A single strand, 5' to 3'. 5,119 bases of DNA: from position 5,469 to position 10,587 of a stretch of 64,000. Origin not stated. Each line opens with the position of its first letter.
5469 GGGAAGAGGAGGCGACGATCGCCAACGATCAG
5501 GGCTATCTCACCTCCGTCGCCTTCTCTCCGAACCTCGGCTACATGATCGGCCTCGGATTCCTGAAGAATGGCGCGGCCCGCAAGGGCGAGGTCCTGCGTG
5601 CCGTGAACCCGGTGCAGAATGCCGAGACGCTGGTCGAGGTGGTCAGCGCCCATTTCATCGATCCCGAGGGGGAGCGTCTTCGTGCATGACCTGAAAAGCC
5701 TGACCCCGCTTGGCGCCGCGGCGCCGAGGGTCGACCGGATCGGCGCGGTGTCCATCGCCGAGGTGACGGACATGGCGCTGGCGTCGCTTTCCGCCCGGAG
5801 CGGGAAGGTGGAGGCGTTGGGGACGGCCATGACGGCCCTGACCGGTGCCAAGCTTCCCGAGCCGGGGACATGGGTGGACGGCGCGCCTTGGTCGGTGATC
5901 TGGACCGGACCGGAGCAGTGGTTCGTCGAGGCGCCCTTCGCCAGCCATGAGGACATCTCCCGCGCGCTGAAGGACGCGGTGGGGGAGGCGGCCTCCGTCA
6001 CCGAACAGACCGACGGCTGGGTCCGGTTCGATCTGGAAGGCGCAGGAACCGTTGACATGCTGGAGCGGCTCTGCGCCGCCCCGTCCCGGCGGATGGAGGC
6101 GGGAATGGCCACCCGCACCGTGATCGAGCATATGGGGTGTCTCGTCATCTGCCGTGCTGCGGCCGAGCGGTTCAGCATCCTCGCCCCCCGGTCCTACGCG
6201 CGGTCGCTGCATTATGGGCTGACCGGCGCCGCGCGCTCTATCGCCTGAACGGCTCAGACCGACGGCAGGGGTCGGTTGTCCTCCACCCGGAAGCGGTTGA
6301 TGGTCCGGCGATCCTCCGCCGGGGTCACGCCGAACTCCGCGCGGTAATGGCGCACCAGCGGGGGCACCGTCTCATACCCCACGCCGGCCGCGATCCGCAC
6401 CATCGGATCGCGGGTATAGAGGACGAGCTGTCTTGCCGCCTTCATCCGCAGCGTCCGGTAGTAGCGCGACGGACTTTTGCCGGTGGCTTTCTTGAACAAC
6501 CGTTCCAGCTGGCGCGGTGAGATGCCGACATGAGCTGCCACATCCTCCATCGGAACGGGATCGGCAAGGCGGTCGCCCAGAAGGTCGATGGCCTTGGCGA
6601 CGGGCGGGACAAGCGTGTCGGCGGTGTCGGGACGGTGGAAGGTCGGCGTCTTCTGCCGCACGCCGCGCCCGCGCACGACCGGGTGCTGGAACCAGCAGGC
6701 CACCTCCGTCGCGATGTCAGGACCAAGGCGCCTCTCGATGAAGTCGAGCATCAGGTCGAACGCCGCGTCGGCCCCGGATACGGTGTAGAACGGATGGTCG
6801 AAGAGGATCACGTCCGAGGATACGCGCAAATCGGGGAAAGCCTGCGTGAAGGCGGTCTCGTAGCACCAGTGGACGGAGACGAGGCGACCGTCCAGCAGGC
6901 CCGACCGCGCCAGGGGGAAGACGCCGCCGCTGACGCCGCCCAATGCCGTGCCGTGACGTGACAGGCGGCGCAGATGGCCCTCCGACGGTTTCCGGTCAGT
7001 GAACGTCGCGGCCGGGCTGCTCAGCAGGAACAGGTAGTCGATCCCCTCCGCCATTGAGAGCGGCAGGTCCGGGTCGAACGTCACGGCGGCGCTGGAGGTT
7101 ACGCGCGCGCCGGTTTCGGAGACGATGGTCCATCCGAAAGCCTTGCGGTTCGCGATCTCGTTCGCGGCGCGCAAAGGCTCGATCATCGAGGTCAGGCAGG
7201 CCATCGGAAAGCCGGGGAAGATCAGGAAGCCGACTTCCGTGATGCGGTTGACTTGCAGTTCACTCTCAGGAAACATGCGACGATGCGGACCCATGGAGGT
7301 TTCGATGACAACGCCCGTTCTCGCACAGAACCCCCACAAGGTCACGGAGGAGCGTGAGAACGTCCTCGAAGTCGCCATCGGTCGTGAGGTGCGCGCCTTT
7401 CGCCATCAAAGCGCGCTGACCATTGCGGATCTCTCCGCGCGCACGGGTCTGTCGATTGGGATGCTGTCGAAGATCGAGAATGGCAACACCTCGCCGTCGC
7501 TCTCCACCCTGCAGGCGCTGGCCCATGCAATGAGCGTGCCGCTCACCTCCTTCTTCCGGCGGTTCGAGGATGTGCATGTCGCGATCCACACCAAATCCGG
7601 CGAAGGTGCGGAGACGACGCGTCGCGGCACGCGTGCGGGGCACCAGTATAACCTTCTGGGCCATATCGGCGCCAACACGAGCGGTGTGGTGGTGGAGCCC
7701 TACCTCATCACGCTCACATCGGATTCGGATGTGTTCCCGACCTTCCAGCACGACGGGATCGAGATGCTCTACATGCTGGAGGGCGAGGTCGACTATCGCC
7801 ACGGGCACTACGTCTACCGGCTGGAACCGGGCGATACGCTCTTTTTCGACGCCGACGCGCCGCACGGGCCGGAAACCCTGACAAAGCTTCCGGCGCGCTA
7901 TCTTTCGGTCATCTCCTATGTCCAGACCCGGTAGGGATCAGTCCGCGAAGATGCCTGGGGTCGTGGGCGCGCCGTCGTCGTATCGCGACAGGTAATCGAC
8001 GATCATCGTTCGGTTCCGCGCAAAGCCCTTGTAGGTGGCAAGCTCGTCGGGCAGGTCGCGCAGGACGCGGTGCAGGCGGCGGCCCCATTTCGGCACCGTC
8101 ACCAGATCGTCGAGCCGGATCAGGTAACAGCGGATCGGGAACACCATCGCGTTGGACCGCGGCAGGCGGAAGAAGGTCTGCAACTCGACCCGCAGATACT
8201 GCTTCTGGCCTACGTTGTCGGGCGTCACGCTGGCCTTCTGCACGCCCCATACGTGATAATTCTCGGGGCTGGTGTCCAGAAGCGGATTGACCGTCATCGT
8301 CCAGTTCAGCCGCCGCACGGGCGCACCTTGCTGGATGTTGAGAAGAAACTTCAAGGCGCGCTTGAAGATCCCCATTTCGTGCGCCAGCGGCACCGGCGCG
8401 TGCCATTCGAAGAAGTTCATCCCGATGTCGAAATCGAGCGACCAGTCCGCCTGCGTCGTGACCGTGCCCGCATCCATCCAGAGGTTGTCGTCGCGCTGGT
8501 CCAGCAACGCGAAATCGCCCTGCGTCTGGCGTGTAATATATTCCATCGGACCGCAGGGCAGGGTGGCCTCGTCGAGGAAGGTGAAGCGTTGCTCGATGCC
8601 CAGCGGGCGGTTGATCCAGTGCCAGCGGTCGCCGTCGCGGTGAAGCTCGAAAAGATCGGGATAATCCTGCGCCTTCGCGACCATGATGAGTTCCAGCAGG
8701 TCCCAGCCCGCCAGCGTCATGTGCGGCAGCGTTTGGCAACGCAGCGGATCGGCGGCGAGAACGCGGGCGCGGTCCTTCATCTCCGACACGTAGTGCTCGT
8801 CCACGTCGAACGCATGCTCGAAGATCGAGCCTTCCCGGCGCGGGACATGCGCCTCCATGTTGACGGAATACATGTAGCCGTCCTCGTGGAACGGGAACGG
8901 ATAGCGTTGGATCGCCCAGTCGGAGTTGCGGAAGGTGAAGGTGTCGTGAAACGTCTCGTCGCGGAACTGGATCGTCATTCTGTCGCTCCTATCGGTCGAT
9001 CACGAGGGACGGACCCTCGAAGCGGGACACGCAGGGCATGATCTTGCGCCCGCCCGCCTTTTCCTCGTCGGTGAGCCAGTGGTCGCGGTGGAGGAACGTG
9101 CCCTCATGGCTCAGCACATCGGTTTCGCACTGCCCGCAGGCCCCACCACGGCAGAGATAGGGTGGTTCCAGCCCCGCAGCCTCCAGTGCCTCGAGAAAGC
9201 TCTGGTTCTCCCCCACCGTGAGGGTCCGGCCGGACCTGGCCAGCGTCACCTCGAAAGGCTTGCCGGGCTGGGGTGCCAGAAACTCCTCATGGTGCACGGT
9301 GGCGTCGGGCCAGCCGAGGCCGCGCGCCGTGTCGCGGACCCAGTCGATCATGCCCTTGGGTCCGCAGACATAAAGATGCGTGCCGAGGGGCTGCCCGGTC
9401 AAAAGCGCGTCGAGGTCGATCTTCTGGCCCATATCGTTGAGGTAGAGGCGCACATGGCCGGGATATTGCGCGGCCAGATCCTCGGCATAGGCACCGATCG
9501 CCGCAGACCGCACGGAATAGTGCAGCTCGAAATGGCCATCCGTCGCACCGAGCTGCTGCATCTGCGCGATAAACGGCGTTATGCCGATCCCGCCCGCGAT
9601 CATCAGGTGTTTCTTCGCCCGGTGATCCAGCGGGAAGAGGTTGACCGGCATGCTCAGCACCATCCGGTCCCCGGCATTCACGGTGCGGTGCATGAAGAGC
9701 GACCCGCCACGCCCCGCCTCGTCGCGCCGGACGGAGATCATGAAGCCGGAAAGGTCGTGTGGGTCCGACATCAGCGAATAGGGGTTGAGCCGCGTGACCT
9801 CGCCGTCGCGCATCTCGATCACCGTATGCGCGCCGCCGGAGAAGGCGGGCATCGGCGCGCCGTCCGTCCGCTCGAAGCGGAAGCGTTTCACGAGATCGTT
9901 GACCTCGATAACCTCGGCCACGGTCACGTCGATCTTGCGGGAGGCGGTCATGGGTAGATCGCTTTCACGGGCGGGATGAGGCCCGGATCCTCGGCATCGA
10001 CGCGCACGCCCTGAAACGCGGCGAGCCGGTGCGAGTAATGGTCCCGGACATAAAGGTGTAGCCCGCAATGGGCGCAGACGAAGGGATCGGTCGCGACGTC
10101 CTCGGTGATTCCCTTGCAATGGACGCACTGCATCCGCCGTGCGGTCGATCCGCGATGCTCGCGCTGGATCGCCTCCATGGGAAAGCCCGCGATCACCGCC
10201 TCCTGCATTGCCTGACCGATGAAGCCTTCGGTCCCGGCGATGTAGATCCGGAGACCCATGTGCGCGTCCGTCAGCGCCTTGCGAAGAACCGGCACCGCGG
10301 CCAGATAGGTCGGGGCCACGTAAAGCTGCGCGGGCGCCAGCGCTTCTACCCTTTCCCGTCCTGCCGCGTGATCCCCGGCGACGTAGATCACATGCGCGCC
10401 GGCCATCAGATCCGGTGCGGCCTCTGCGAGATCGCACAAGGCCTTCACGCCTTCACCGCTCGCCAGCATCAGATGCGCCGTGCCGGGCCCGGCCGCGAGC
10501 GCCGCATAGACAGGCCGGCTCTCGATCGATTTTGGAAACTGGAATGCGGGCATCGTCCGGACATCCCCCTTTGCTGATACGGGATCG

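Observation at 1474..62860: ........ (KOPS-type) motif polarity flips at about 31.5 kb: the window appears to span a replication terminus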

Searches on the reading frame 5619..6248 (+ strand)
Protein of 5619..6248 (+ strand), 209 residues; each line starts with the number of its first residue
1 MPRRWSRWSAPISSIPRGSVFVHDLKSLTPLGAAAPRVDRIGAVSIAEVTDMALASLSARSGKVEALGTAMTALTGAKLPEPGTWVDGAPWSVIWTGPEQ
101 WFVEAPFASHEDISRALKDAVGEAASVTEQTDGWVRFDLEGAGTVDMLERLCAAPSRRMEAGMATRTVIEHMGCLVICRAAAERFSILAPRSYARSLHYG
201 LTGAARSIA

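Call 32: search_protein_families(library=ncbifam, proteins=[window:5619-6248:+], max_evalue=1e-10)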
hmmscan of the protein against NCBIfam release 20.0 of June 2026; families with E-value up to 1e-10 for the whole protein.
window:5619-6248:+ (209 aa): 1 family
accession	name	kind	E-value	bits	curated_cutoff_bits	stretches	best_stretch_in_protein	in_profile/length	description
TIGR01375.1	soxG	subfamily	2.1e-15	56.9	143.95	1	59-203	3-148/152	sarcosine oxidase subunit gamma family protein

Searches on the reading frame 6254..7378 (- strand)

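Call 32: search_protein_families(library=ncbifam, proteins=[window:6254-7378:-], max_evalue=1e-10)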
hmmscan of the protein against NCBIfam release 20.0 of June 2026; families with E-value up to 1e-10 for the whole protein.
window:6254-7378:- (374 aa): 3 families
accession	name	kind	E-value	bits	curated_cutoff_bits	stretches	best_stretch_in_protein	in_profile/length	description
NF052371.1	TransRegGbdRPseu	equivalog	1.7e-61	208.3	480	1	42-362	12-329/365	choline metabolism transcriptional regulator GbdR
NF006902.0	PRK09393.1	equivalog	4.6e-36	124.6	425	1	135-362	99-324/327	transcriptional regulator FtrA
NF007860.0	PRK10572.1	equivalog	3.8e-13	48.9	208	1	258-361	183-286/292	arabinose operon transcriptional regulator AraC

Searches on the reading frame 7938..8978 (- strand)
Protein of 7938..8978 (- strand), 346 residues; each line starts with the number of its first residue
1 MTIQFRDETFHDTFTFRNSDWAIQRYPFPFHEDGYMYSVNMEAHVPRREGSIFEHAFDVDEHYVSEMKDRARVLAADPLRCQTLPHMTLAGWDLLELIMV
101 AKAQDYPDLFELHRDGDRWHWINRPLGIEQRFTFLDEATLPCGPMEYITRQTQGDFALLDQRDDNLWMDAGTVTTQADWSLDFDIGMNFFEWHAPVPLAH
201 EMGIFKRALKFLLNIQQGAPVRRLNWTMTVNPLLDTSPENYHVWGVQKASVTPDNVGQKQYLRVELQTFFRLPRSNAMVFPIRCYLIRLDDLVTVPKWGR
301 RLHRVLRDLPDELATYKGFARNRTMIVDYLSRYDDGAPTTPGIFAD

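Call 32: search_protein_families(library=ncbifam, proteins=[window:7938-8978:-], max_evalue=1e-10)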
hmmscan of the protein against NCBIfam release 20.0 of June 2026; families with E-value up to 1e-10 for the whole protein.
window:7938-8978:- (346 aa): 0 families

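Call 49: search_protein_families(library=pfam, proteins=[window:7938-8978:-], max_evalue=0.001)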
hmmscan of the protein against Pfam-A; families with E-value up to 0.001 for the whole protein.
window:7938-8978:- (346 aa): 1 family
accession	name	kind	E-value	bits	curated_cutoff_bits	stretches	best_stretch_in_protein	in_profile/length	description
PF11927.14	HODM_asu-like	-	4.4e-69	233.3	25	1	53-325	7-271/273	Haem-dependent oxidative N-demethylase, alpha subunit-like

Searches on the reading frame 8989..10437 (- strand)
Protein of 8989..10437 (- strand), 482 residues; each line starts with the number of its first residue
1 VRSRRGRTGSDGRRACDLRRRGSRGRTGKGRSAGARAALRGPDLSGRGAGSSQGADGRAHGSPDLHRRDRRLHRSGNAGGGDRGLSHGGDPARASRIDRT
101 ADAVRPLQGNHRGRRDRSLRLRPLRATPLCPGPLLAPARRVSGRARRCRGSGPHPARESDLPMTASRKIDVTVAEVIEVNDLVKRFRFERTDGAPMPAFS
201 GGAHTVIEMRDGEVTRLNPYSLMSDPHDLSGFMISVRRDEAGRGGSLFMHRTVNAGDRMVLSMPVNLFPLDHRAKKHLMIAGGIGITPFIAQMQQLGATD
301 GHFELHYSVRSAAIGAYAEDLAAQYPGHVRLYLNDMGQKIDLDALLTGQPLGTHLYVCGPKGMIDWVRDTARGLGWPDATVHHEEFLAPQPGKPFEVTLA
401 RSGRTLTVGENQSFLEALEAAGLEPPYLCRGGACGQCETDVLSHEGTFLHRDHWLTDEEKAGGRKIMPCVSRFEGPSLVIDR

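Call 32: search_protein_families(library=ncbifam, proteins=[window:8989-10437:-], max_evalue=1e-10)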
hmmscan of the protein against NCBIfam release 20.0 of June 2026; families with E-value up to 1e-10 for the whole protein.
window:8989-10437:- (482 aa): 6 families
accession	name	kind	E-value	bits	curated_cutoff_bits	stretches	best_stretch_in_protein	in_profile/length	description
NF007964.0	PRK10684.1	equivalog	3.4e-22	78.8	383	1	199-472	37-325/333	NADH oxidoreductase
TIGR02160.1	PA_CoA_Oxy5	hypoth_equivalog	1.7e-20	73.1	420.8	1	353-481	208-350/352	1,2-phenylacetyl-CoA epoxidase subunit PaaE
NF009805.0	PRK13289.1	equivalog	1.4e-19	70.3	432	1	172-386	158-392/399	NO-inducible flavohemoprotein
NF040810.1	BenC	equivalog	4.2e-19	68.9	430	1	160-307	96-240/333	benzoate 1,2-dioxygenase electron transfer component BenC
NF058606.1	GlBtMonoRdsGbcB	equivalog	1.3e-17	63.7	500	0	171-307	16-151/362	glycine betaine monooxygenase reductase subunit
NF045803.1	MethMoxFADbindMmoC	equivalog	1.1e-11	44.2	500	0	341-388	294-342/343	aromatic/alkene monooxygenase hydroxylase FAD-binding subunit MmoC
